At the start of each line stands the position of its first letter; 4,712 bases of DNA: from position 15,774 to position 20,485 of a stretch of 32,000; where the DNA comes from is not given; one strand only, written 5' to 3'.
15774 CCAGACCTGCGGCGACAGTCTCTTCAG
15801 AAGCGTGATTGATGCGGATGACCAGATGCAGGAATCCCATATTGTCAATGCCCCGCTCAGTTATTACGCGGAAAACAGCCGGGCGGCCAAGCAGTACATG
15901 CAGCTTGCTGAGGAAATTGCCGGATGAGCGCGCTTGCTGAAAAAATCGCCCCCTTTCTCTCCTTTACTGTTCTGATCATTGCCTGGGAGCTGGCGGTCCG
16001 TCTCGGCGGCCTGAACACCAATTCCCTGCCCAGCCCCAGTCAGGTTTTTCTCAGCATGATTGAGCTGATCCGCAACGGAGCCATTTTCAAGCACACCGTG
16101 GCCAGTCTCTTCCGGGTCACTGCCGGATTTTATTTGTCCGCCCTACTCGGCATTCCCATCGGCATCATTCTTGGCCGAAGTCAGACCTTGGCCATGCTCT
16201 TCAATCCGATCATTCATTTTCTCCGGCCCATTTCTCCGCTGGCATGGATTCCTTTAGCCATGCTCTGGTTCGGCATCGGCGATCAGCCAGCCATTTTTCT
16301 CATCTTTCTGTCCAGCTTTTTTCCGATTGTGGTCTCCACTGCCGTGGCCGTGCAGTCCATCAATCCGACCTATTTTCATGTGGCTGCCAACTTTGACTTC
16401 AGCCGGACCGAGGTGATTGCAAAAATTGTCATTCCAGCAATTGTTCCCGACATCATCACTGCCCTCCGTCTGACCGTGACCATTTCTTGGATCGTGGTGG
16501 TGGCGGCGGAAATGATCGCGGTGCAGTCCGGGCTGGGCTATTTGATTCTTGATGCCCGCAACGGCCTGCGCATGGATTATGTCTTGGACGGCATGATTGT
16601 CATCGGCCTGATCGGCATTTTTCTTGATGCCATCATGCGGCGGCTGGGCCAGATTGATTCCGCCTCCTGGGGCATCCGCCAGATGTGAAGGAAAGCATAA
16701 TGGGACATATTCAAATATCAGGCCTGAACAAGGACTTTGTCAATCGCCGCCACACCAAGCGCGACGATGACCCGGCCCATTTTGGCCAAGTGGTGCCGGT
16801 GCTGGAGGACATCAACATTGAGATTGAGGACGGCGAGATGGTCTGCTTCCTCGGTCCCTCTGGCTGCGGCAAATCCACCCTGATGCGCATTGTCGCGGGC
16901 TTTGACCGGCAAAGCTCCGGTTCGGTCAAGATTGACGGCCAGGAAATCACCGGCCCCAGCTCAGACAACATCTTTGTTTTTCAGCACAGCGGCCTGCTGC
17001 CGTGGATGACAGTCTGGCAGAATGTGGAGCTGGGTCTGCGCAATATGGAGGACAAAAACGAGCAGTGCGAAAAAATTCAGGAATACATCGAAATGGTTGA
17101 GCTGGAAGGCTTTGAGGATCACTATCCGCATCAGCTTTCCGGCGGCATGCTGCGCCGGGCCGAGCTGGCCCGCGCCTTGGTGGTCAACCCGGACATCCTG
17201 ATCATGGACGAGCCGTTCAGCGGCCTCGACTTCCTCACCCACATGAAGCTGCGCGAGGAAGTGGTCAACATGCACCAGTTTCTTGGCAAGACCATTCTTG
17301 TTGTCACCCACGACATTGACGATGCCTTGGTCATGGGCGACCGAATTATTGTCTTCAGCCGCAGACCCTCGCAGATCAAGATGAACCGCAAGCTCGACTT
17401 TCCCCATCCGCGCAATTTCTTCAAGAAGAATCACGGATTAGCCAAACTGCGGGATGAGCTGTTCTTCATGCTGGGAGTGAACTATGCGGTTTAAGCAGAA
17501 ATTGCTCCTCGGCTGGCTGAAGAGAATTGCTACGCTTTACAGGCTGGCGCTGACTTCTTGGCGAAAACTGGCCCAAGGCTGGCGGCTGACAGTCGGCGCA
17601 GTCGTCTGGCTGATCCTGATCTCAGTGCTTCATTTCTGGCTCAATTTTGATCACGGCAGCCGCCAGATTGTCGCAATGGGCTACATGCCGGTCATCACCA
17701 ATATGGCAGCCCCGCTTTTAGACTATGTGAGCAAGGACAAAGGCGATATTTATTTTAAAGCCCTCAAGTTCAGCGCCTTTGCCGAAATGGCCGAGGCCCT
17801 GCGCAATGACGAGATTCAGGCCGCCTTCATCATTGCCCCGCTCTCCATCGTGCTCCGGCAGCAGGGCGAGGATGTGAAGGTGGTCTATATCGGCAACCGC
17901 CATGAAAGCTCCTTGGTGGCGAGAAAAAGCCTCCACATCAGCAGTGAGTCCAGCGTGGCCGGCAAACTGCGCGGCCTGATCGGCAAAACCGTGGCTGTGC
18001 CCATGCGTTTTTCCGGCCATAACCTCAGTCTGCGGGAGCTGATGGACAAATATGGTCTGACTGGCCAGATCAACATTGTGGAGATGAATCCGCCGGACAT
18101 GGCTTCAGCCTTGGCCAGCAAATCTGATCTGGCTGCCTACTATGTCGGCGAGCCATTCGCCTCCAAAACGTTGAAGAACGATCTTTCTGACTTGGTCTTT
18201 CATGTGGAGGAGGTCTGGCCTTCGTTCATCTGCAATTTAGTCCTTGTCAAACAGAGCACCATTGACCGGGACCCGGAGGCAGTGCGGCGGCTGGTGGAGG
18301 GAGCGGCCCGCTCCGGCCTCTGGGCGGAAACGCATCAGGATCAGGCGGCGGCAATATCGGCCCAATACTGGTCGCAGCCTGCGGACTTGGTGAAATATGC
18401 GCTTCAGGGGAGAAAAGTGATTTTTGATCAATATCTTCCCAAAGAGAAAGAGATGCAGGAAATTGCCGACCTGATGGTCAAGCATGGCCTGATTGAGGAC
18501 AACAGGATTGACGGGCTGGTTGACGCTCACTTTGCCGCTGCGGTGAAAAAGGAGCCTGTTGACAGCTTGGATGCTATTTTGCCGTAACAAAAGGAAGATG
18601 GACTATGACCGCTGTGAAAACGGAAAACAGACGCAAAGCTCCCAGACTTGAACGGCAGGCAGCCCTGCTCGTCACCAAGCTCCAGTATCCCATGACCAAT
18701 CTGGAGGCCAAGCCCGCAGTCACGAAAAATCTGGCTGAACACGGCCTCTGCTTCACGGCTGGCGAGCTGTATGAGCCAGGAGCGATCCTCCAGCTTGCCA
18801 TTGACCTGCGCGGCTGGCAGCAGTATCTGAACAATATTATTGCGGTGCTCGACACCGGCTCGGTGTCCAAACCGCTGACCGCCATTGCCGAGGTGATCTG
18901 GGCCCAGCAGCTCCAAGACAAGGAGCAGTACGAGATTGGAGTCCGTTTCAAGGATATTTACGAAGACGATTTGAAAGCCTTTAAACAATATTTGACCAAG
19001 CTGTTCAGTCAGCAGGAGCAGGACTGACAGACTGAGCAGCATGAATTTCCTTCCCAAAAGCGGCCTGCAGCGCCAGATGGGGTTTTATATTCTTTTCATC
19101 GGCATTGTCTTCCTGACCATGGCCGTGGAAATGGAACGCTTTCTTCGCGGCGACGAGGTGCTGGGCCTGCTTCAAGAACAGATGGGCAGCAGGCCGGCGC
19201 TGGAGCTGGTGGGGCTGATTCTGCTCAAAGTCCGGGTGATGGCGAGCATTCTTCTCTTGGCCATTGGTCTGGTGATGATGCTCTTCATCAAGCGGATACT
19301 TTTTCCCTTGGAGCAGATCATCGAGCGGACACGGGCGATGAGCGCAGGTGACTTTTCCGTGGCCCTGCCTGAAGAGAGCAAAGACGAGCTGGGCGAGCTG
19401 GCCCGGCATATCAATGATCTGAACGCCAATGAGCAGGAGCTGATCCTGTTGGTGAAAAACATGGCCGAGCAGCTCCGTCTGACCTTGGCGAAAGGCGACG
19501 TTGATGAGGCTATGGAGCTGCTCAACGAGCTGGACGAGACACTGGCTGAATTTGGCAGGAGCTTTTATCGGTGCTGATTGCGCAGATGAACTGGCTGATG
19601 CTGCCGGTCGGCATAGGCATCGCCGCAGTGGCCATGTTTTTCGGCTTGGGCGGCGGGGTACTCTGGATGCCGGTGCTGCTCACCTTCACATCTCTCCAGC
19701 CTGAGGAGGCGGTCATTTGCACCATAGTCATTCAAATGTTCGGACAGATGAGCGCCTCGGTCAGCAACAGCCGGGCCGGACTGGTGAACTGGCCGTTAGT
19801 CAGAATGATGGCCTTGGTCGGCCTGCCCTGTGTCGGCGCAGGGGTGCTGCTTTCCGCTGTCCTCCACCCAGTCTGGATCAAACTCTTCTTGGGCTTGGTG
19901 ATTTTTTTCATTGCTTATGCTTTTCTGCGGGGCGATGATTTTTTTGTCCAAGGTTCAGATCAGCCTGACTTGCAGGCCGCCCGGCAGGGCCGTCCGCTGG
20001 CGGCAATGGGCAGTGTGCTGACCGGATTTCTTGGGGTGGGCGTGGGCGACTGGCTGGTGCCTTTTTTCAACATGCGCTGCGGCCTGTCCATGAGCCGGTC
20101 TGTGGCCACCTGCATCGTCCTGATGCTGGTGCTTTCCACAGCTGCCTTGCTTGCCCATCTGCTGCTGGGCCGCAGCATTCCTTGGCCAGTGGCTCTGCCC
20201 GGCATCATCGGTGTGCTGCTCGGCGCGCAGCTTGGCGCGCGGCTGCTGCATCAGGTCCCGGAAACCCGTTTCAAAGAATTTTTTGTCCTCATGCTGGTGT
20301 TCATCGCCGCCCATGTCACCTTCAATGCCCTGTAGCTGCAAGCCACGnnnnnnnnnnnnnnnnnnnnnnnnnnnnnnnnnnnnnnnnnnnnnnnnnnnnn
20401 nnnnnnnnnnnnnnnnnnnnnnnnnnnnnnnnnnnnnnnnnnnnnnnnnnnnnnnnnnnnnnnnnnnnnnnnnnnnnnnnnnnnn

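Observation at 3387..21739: Atypical ~18-kb chemosensory supercluster: three CheB-type paralogues without an intact catalytic triad, no CheR, and embedded ParA/PilZ/HAMP/transporter genes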

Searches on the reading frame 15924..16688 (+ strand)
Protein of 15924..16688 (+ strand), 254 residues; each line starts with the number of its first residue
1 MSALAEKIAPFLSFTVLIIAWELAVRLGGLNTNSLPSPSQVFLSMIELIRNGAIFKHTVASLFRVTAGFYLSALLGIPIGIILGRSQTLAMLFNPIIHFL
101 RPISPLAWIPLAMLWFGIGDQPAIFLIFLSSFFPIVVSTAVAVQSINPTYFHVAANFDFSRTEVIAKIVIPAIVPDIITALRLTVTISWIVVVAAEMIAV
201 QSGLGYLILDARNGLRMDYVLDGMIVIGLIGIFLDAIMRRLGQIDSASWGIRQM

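Call 3: search_protein_families(library=pfam, proteins=[window:15924-16688:+], max_evalue=0.01)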
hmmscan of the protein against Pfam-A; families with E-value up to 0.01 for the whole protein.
window:15924-16688:+ (254 aa): 1 family
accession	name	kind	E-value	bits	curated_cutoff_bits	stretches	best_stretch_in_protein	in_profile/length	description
PF00528.27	BPD_transp_1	-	2e-21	77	26.4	1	76-241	1-178/184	Binding-protein-dependent transport system inner membrane component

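Call 61: search_protein_families(library=ncbifam, proteins=[window:15924-16688:+], max_evalue=0.001)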
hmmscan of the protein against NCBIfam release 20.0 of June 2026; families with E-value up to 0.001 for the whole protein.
window:15924-16688:+ (254 aa): 7 families
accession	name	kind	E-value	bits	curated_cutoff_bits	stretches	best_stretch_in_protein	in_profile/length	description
NF040733.1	ABC_perm_U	equivalog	3.8e-54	183.8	295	1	6-242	7-242/251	ABC transporter permease subunit SaoP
TIGR01183.1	ntrB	equivalog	2e-44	151.7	209.05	1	54-238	15-199/202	nitrate ABC transporter permease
NF007545.0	PRK10160.1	equivalog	3.1e-42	144.9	342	1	14-242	31-264/275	taurine ABC transporter permease TauC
NF008470.0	PRK11365.1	equivalog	1.9e-37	129.1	347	1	7-241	11-245/263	aliphatic sulfonate ABC transporter permease SsuC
TIGR03416.1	ABC_choXWV_perm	equivalog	2.2e-18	66.7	363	1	3-238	34-267/267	choline ABC transporter permease subunit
NF008196.0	PRK10952.1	equivalog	1.5e-16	60.1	439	1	42-248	131-334/356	glycine betaine/L-proline ABC transporter permease ProW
NF043080.1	MMSYN1_0166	equivalog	0.00054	19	370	1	69-185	113-230/307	oligopeptide ABC transporter permease OppC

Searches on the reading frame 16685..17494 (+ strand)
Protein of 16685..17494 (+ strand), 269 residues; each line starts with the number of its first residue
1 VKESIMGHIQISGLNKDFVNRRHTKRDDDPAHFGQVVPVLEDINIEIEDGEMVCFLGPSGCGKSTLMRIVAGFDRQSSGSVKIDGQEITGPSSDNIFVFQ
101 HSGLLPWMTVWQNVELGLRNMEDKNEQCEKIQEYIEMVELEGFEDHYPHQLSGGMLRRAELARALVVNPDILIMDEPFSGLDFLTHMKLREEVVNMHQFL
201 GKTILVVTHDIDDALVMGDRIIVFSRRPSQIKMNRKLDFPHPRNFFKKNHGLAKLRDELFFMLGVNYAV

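Call 4: search_protein_families(library=pfam, proteins=[window:16685-17494:+], max_evalue=0.01)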
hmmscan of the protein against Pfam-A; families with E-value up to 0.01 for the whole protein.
window:16685-17494:+ (269 aa): 6 families
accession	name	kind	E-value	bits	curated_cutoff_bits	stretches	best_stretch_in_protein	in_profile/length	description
PF00005.33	ABC_tran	-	3.1e-32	112.5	25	1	40-178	1-136/137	ABC transporter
PF13304.12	AAA_21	-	5.4e-08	33.7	27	1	148-210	235-299/304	AAA domain, putative AbiEii toxin, Type IV TA system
PF03193.22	RsgA_GTPase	-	0.00054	20.3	30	1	41-82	98-138/174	RsgA GTPase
PF13555.12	AAA_29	-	0.0028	17.8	27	0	45-67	17-39/61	P-loop containing region of AAA domain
PF00004.35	AAA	-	0.003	18.5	21.2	1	53-89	1-35/131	ATPase family associated with various cellular activities (AAA)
PF13476.12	AAA_23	-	0.0081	17.2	27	0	41-68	11-37/201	AAA domain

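Call 61: search_protein_families(library=ncbifam, proteins=[window:16685-17494:+], max_evalue=0.001)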
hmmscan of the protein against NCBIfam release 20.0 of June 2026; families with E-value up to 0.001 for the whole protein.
window:16685-17494:+ (269 aa): 187 families (the best 25 are shown)
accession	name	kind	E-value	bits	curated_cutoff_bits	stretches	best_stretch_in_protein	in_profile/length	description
NF040729.1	ABC_ATP_SaoA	equivalog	4.3e-64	216.3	360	1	10-258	3-238/248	ABC transporter ATP-binding protein SaoA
TIGR03265.1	PhnT2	equivalog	6.3e-63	213.1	457.7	1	37-226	17-210/353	putative 2-aminoethylphosphonate ABC transporter ATP-binding protein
TIGR01184.1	ntrCD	subfamily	4e-60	203.3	291.8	1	40-246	1-211/230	nitrate ABC transporter ATP-binding protein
NF008421.0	PRK11248.1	equivalog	8.5e-59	199.1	357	1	37-240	14-218/255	taurine ABC transporter ATP-binding subunit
TIGR01186.1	proV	subfamily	1.9e-57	195.1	326.6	1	40-224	9-203/363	betaine/proline/choline family ABC transporter ATP-binding protein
NF006987.0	PRK09452.1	equivalog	7e-54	182.9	482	1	38-246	31-243/378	spermidine/putrescine ABC transporter ATP-binding protein PotA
TIGR00968.1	3a0106s01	subfamily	3.2e-53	180.7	342.75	1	32-232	9-213/237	sulfate ABC transporter ATP-binding protein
NF008513.0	PRK11432.1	equivalog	6.8e-52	176.5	496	1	32-227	15-213/351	ferric ABC transporter ATP-binding protein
NF043075.1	MMSYN1_0197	equivalog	1.3e-51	175.6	550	1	38-228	16-210/341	spermidine/putrescine ABC transporter ATP-binding protein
TIGR01187.1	potA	subfamily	1.4e-50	172.2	355.6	1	56-246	2-196/325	polyamine ABC transporter ATP-binding protein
NF008653.0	PRK11650.1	subfamily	9e-50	169.7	432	1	34-226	14-210/357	sn-glycerol-3-phosphate ABC transporter ATP-binding protein UgpC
NF008105.0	PRK10851.1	equivalog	4.1e-49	167.2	502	1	37-226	15-212/362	sulfate/thiosulfate ABC transporter ATP-binding protein CysA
TIGR03415.1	ABC_choXWV_ATP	equivalog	5.5e-49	167.1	483.75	1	26-224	27-238/382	choline ABC transporter ATP-binding protein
NF040933.2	ABC_arch_GlcV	equivalog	3e-48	164.5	450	1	35-226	17-217/357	glucose ABC transporter ATP-binding protein GlcV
TIGR03258.1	PhnT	equivalog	3.9e-48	164.3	499.15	1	39-246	23-235/359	2-aminoethylphosphonate ABC transport system ATP-binding subunit PhnT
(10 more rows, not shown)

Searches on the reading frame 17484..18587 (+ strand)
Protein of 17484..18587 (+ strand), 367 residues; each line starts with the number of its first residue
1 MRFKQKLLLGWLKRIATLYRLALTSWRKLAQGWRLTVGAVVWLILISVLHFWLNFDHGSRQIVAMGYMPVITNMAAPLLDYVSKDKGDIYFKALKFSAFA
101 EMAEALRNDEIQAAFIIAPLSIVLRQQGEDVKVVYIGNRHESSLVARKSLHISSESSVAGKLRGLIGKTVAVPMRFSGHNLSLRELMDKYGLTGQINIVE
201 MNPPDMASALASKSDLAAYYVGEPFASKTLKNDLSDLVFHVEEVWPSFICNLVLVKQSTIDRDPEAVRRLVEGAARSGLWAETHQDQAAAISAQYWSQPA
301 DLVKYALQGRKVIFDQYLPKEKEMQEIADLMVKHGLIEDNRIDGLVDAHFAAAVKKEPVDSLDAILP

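Call 4: search_protein_families(library=pfam, proteins=[window:17484-18587:+], max_evalue=0.01)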
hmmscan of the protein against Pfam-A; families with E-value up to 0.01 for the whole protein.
window:17484-18587:+ (367 aa): 3 families
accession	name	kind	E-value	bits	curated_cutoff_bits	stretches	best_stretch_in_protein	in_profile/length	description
PF13379.11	NMT1_2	-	1.4e-17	64.8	24.7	1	88-291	34-246/252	NMT1-like family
PF09084.16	NMT1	-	3.1e-08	34.2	20.5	1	117-288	47-216/216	NMT1/THI5 like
PF12974.12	Phosphonate-bd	-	1.1e-05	25.4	27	1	71-195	12-134/242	ABC transporter, phosphonate, periplasmic substrate-binding protein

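Call 61: search_protein_families(library=ncbifam, proteins=[window:17484-18587:+], max_evalue=0.001)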
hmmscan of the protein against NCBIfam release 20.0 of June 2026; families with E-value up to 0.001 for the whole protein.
window:17484-18587:+ (367 aa): 5 families
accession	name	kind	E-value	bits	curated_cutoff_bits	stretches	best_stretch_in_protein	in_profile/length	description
TIGR01728.1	SsuA_fam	subfamily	8.6e-28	97.4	163.5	1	92-339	33-276/290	aliphatic sulfonate ABC transporter substrate-binding protein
TIGR01729.1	taurine_ABC_bnd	equivalog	1.2e-09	38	304.25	1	64-274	2-206/300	taurine ABC transporter substrate-binding protein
NF008553.0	PRK11480.1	equivalog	2e-06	27.2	490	1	95-274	57-228/320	taurine ABC transporter substrate-binding protein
TIGR02122.1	TRAP_TAXI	subfamily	2.7e-06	26.5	84.35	0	154-226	128-203/320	TAXI family TRAP transporter solute-binding subunit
NF008588.0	PRK11553.1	subfamily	0.00013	21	299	1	91-337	58-298/319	aliphatic sulfonate ABC transporter substrate-binding protein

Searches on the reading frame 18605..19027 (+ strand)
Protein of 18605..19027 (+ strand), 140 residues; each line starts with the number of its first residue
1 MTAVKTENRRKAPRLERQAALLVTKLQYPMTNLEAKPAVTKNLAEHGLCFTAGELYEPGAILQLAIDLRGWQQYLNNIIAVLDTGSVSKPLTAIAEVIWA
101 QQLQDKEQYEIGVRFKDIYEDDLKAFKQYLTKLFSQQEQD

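Call 4: search_protein_families(library=pfam, proteins=[window:18605-19027:+], max_evalue=0.01)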
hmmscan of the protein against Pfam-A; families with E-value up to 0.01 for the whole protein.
window:18605-19027:+ (140 aa): 1 family
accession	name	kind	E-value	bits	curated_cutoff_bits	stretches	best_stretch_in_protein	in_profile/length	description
PF07238.19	PilZ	-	9.5e-08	32.7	22.5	1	8-131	1-101/102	PilZ domain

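Call 45: search_protein_families(library=pfam, proteins=[window:18605-19027:+], max_evalue=10)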
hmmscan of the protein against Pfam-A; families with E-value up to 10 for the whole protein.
window:18605-19027:+ (140 aa): 1 family
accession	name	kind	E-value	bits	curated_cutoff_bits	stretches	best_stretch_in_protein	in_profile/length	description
PF07238.19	PilZ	-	9.5e-08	32.7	22.5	1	8-131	1-101/102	PilZ domain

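Call 61: search_protein_families(library=ncbifam, proteins=[window:18605-19027:+], max_evalue=0.001)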
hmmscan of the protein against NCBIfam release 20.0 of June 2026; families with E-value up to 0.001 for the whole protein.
window:18605-19027:+ (140 aa): 1 family
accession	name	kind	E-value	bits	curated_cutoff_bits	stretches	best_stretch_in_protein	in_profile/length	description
TIGR02266.1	gmx_TIGR02266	paralog_domain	6.7e-06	26.2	68.7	0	89-130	54-95/96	TIGR02266 family protein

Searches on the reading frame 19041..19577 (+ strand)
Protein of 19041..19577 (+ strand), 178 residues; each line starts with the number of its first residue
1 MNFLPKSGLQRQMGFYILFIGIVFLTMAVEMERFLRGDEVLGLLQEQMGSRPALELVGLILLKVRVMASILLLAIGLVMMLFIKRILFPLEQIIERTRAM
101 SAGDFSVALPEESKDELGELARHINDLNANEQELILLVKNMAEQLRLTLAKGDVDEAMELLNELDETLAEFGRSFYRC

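Call 4: search_protein_families(library=pfam, proteins=[window:19041-19577:+], max_evalue=0.01)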
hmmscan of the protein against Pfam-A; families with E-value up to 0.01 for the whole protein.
window:19041-19577:+ (178 aa): 1 family
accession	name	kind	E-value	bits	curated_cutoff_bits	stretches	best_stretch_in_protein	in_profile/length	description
PF00672.30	HAMP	-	3.3e-11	43.8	25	1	82-126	2-46/53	HAMP domain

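Call 45: search_protein_families(library=pfam, proteins=[window:19041-19577:+], max_evalue=10)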
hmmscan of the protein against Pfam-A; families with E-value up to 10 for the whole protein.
window:19041-19577:+ (178 aa): 7 families
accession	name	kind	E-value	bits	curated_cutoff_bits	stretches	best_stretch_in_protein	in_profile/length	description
PF00672.30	HAMP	-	3.3e-11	43.8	25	1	82-126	2-46/53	HAMP domain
PF12650.12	DUF3784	-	0.04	14.6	28.1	1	6-29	39-62/94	Domain of unknown function (DUF3784)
PF08653.15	DASH_Dam1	-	0.05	13.9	26.6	1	153-175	14-36/56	DASH complex subunit Dam1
PF24615.2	Spectrin_Anc-1_2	-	0.07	13.8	28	1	115-170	34-89/105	Nuclear anchorage protein 1, spectrin repeat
PF19964.5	EAD11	-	0.089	13.2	26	1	142-165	3-27/80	Effector-associated domain 11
PF12854.13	PPR_1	-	0.15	12.2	23.8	1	151-163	20-32/34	PPR repeat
PF21357.2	EIF3E_C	-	0.15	12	26.8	1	91-101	4-14/21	Eukaryotic translation initiation factor 3 subunit E, C-terminal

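Call 61: search_protein_families(library=ncbifam, proteins=[window:19041-19577:+], max_evalue=0.001)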
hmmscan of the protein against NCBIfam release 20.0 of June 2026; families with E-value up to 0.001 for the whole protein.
window:19041-19577:+ (178 aa): 13 families
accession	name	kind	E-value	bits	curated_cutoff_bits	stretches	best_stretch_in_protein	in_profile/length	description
NF058645.1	MCPCtpMPsAe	equivalog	1.9e-09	36.8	900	1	60-147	203-292/558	methyl-accepting chemotaxis protein CtpM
NF033092.0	HK_WalK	equivalog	1.4e-08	33.9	725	1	64-134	178-249/594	cell wall metabolism sensor histidine kinase WalK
NF038263.1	prot_phos_SiaA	equivalog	6.4e-08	31.6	700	1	64-127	313-375/658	biofilm regulation protein phosphatase SiaA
NF008184.0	PRK10935.1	equivalog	2.1e-07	30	553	1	61-130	150-221/565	nitrate/nitrite two-component system sensor histidine kinase NarQ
NF007837.0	PRK10549.1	equivalog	2.4e-07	29.8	603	1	71-146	174-252/466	envelope stress sensor histidine kinase BaeS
NF012163.2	BaeS_SmeS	equivalog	2.2e-06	26.9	500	1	68-129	170-235/457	sensor histidine kinase efflux regulator BaeS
NF040691.1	MtrAB_MtrB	equivalog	4.9e-06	25.8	450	1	64-143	190-269/507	MtrAB system histidine kinase MtrB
NF007896.0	PRK10600.1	equivalog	2.8e-05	23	578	1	62-131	154-223/598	nitrate/nitrite two-component system sensor histidine kinase NarX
NF012226.0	AdeS_HK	equivalog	0.00013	21.3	500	1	44-141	44-138/353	two-component sensor histidine kinase AdeS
NF011874.0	PRK15347.1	equivalog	0.0002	19.5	852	1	67-128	302-363/921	two component system sensor kinase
NF011622.0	PRK15048.1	equivalog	0.00038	19.7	900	1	66-133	196-263/553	methyl-accepting chemotaxis protein II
NF053592.1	HK_near_YfiR_like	equivalog_domain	0.00052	19.6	194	1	34-127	124-217/223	sensor histidine kinase, YfiR-like protein-associated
NF047851.1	MCPCitTducer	equivalog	0.0006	19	900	1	67-134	203-265/553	methyl-accepting chemotaxis citrate transducer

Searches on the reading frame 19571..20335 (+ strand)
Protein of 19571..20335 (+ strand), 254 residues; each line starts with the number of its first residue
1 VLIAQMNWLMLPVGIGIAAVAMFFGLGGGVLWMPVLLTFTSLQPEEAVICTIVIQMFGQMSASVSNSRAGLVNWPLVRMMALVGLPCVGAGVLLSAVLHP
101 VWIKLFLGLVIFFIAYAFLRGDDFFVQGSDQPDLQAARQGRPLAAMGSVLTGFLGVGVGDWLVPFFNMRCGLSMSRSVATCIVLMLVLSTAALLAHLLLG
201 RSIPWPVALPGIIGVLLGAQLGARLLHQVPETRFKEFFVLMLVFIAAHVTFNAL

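Call 4: search_protein_families(library=pfam, proteins=[window:19571-20335:+], max_evalue=0.01)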
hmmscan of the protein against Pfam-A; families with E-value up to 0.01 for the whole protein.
window:19571-20335:+ (254 aa): 1 family
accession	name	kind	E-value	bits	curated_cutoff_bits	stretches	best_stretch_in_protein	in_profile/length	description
PF01925.25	TauE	-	3.8e-42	145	32.6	1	11-247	2-235/237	Sulfite exporter TauE/SafE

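Call 61: search_protein_families(library=ncbifam, proteins=[window:19571-20335:+], max_evalue=0.001)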
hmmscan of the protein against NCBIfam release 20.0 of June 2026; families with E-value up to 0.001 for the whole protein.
window:19571-20335:+ (254 aa): 1 family
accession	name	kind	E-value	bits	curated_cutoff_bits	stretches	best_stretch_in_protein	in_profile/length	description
NF007909.0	PRK10621.1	equivalog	4.7e-10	39.2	383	1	25-247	29-248/266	hypothetical protein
